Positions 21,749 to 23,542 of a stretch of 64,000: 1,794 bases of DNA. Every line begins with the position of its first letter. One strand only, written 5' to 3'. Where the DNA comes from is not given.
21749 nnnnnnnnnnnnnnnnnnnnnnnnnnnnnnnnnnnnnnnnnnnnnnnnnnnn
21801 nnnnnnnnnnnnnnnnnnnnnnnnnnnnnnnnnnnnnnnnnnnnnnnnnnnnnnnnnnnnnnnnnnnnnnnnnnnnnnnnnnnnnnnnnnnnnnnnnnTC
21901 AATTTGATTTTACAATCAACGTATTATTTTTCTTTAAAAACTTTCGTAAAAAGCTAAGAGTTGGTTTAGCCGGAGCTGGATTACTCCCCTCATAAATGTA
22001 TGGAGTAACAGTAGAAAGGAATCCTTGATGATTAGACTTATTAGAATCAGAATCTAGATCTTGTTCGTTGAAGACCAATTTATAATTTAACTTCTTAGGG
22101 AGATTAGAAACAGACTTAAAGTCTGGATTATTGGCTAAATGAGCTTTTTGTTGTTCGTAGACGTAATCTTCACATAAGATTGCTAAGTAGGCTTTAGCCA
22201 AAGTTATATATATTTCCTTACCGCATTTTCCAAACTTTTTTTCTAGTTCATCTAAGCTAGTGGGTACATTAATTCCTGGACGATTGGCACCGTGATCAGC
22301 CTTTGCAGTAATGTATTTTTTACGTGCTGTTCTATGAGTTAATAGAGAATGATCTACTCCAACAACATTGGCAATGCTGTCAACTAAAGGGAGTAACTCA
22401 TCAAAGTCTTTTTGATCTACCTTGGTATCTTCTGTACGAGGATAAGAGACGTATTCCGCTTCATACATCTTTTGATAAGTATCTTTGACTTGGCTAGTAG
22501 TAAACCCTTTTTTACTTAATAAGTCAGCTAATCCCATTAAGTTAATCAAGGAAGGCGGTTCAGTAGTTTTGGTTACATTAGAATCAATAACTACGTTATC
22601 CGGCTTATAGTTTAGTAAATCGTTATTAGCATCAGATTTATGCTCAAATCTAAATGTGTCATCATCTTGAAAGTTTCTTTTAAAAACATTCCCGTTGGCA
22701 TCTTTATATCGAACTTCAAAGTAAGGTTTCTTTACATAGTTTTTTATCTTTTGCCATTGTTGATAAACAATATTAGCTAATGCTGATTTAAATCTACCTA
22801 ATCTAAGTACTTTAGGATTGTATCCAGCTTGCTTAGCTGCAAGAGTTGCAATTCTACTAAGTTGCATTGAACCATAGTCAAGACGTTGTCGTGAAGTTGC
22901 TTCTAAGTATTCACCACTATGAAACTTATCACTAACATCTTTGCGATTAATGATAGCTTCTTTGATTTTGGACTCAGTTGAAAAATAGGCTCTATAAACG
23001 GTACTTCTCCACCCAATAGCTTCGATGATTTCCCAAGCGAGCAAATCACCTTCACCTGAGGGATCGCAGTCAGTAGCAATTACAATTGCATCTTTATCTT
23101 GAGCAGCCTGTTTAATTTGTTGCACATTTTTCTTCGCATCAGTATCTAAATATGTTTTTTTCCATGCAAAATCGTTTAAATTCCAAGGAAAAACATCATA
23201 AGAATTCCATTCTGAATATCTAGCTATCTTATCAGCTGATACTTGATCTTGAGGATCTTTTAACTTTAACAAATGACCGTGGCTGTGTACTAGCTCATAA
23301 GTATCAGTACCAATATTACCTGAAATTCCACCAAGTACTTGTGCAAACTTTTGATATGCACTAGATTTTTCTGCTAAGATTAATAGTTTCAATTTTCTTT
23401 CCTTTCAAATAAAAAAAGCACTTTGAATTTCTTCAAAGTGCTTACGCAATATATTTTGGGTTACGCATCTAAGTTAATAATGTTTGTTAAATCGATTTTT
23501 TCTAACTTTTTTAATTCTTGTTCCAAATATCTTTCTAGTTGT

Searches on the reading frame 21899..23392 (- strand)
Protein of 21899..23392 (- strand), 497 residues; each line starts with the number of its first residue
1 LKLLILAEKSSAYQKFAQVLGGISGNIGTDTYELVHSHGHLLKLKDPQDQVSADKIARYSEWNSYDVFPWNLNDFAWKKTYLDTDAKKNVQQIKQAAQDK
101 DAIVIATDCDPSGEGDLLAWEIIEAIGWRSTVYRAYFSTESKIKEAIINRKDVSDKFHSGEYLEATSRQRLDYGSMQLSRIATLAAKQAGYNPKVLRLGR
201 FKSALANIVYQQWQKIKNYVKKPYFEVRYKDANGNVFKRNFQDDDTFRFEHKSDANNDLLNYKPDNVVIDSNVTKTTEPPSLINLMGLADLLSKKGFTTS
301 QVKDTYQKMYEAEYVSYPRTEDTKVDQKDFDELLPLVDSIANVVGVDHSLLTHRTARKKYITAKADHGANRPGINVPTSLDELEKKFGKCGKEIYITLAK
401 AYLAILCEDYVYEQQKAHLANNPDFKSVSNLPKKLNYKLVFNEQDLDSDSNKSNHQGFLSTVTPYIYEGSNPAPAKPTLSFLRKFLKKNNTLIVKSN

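Call 42: search_protein_families(library=pfam, proteins=[window:21899-23392:-], max_evalue=0.1)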
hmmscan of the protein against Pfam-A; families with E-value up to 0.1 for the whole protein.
window:21899-23392:- (497 aa): 2 families
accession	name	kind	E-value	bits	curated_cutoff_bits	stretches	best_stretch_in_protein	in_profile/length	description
PF01131.25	Topoisom_bac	-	1.6e-28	100.3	35.1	1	162-449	7-293/411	DNA topoisomerase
PF01751.28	Toprim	-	4.9e-10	39.9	23.1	1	4-138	2-94/96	Toprim domain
